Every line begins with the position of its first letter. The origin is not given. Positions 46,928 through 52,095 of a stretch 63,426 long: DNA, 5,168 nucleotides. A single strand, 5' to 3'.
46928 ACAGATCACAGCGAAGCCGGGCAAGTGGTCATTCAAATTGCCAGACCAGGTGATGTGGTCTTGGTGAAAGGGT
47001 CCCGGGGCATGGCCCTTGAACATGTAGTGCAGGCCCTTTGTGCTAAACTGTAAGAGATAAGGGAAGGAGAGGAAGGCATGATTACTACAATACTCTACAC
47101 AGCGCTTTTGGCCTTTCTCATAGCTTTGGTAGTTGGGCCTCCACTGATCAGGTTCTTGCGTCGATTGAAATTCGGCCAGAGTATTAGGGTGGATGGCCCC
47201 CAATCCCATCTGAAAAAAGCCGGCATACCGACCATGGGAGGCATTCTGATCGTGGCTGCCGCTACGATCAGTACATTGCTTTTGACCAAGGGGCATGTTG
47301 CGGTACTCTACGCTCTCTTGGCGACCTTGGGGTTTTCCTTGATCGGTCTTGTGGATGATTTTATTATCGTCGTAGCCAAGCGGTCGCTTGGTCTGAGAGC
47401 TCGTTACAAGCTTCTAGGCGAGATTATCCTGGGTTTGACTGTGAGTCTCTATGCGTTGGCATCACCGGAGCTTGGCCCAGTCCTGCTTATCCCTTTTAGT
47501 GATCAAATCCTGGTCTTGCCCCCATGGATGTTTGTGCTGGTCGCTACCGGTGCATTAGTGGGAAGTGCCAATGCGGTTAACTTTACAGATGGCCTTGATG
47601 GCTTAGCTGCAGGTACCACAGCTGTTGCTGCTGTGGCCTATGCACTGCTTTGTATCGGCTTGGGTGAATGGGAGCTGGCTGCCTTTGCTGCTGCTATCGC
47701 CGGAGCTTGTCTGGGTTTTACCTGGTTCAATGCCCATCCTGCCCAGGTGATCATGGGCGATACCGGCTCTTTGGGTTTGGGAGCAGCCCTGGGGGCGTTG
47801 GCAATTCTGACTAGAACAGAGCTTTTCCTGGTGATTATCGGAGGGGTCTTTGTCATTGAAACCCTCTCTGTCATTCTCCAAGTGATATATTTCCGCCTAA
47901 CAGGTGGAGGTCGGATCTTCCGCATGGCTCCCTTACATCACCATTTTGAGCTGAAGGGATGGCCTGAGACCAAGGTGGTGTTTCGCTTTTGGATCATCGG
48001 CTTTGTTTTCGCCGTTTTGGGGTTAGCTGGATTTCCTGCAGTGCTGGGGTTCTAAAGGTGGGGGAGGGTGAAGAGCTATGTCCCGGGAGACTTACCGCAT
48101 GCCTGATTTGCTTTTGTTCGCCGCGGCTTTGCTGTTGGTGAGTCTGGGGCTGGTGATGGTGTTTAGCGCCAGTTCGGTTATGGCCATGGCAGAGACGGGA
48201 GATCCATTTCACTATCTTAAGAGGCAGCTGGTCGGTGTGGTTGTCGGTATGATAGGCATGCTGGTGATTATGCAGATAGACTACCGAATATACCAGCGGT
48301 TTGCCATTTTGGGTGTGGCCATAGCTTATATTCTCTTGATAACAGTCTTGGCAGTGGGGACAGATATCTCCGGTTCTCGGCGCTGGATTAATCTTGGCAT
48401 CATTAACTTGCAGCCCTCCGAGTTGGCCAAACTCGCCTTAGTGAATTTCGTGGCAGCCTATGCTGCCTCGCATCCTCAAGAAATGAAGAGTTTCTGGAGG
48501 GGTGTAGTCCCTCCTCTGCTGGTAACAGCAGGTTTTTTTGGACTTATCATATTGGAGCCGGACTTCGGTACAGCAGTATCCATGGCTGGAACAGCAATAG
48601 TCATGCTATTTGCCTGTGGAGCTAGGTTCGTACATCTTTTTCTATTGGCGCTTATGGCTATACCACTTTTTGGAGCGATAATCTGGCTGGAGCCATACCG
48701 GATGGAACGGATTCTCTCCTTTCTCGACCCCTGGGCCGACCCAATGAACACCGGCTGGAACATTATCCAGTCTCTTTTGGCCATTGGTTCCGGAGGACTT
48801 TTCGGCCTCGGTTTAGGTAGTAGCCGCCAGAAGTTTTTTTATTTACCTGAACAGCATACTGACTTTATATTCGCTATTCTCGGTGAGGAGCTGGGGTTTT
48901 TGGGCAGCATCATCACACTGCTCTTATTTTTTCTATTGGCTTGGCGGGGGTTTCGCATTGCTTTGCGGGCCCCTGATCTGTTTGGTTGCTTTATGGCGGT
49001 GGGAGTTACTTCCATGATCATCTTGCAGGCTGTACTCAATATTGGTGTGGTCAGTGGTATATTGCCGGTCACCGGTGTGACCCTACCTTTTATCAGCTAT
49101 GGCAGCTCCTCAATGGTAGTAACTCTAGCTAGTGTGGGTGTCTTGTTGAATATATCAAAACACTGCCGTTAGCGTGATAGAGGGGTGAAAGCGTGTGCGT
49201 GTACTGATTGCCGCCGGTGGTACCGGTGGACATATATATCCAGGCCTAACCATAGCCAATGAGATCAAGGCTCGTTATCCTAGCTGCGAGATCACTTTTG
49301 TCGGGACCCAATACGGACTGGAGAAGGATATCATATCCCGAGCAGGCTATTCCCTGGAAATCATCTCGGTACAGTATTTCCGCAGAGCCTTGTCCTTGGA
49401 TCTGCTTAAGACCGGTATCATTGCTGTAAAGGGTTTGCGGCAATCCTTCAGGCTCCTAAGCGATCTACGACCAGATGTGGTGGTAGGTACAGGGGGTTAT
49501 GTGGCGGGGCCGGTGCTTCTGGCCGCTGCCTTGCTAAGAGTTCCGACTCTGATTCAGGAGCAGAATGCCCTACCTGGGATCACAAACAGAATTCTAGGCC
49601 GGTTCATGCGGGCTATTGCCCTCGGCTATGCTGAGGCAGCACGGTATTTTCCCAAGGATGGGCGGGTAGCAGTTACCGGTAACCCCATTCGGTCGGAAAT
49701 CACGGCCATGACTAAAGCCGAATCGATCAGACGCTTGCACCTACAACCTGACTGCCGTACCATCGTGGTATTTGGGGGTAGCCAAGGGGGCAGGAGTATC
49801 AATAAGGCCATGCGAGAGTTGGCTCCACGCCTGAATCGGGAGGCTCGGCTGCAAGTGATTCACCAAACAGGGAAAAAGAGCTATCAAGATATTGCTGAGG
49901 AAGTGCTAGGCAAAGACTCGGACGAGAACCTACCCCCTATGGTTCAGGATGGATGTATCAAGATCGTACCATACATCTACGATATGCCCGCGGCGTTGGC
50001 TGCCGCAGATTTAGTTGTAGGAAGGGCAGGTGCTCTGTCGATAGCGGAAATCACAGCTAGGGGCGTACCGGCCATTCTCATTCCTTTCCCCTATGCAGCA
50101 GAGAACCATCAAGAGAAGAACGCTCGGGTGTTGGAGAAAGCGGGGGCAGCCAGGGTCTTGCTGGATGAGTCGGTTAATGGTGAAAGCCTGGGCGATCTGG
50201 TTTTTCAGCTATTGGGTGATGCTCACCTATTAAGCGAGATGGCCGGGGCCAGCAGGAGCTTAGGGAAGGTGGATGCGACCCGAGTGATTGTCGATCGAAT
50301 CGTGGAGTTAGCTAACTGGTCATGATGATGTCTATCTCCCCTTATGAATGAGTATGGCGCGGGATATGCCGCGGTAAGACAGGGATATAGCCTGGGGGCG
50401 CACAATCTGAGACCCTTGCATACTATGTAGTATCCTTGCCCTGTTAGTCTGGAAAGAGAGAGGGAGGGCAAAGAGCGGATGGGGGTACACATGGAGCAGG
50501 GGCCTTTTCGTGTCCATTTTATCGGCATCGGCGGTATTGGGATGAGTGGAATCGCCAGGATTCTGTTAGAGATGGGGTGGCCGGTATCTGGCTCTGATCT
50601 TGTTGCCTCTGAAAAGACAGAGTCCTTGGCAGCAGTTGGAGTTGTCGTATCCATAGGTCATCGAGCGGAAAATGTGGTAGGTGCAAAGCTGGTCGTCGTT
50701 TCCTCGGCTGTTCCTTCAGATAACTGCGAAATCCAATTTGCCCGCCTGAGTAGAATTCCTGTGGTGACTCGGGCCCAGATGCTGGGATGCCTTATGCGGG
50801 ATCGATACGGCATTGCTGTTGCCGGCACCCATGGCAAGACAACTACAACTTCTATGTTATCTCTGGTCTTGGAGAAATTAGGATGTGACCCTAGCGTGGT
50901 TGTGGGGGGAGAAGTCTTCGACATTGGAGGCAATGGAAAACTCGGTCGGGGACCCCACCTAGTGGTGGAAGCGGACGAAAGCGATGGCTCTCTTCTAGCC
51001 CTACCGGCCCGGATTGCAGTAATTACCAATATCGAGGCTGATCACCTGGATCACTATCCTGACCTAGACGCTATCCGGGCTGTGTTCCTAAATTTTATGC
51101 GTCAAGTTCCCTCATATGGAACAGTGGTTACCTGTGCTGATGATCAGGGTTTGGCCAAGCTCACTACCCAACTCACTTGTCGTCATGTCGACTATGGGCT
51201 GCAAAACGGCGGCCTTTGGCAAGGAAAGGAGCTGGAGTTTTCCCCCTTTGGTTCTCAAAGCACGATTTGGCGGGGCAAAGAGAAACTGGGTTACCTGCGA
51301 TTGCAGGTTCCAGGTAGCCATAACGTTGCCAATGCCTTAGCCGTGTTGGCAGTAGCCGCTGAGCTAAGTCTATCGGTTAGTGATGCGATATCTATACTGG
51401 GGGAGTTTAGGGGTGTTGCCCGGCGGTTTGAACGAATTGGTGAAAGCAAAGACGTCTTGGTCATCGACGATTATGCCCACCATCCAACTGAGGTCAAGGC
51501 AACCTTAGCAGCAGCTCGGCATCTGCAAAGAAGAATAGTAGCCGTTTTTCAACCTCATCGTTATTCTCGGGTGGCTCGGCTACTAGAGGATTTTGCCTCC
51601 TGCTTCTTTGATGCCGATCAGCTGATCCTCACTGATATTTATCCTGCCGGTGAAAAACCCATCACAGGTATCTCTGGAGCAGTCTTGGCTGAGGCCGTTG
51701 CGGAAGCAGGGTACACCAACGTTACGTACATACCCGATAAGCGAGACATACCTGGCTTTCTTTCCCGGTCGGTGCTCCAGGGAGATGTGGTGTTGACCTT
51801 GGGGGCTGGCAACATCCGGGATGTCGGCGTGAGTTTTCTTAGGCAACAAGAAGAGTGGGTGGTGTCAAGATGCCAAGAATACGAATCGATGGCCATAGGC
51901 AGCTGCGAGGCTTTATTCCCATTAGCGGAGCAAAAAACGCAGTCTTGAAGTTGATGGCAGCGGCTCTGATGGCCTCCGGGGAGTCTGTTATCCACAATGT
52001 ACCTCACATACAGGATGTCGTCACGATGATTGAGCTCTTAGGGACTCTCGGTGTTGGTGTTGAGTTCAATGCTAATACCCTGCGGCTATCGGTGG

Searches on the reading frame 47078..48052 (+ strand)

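Call 37: search_protein_families(library=pfam, proteins=[window:47078-48052:+], max_evalue=0.00001)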
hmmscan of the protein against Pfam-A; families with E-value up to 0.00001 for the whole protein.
window:47078-48052:+ (325 aa): 1 family
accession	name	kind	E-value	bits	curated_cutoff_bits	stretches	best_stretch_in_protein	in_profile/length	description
PF00953.26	Glycos_transf_4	-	5.8e-35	121.1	27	1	77-244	2-158/160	Glycosyl transferase family 4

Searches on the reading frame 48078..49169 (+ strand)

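Call 37: search_protein_families(library=pfam, proteins=[window:48078-49169:+], max_evalue=0.00001)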
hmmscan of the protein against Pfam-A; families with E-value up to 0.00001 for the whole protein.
window:48078-49169:+ (364 aa): 1 family
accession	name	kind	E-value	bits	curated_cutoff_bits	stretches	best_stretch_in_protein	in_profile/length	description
PF01098.24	FTSW_RODA_SPOVE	-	1.4e-118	396.5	26.4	1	12-362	3-353/356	Cell cycle protein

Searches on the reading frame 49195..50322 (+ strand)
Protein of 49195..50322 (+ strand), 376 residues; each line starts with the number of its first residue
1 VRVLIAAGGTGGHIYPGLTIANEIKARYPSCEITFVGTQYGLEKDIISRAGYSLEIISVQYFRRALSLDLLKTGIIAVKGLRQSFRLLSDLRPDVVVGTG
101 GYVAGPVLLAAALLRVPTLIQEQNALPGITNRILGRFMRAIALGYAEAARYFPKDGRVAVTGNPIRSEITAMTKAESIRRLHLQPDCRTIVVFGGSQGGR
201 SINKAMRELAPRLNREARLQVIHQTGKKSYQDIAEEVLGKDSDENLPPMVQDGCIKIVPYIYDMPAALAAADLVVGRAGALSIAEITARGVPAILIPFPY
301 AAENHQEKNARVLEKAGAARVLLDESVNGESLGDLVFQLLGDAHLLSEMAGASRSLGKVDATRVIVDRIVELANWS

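Call 37: search_protein_families(library=pfam, proteins=[window:49195-50322:+], max_evalue=0.00001)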
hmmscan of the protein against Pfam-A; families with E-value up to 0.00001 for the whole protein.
window:49195-50322:+ (376 aa): 2 families
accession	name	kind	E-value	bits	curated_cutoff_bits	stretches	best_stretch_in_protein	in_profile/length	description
PF04101.22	Glyco_tran_28_C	-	3.1e-39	135.1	22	1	189-358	1-159/166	Glycosyltransferase family 28 C-terminal domain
PF03033.26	Glyco_transf_28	-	7e-34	117.3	26.2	1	3-142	1-138/139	Glycosyltransferase family 28 N-terminal domain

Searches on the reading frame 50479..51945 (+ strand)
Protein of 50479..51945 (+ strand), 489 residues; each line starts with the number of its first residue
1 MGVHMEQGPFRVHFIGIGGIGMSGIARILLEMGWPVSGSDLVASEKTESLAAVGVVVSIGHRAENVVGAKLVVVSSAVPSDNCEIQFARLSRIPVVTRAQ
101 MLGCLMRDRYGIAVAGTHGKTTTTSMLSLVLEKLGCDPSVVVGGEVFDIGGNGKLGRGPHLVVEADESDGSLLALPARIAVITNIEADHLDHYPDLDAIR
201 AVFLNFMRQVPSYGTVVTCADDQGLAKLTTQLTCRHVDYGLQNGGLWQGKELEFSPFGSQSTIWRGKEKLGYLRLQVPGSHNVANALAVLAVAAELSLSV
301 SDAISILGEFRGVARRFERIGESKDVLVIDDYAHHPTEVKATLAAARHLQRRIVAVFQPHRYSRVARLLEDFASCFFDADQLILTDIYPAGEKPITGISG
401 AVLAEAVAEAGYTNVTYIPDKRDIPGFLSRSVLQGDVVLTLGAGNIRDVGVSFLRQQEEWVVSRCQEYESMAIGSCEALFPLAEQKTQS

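Call 37: search_protein_families(library=pfam, proteins=[window:50479-51945:+], max_evalue=0.00001)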
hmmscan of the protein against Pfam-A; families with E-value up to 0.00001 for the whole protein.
window:50479-51945:+ (489 aa): 3 families
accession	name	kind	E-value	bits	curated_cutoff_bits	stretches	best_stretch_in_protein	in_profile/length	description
PF08245.18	Mur_ligase_M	-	7.8e-28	98.2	24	1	114-293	1-200/200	Mur ligase middle domain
PF01225.30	Mur_ligase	-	9.1e-26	90.5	21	1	12-110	2-95/95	Mur ligase family, catalytic domain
PF02875.26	Mur_ligase_C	-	6.2e-23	82.5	28.4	1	315-444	1-127/127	Mur ligase, glutamate ligase domain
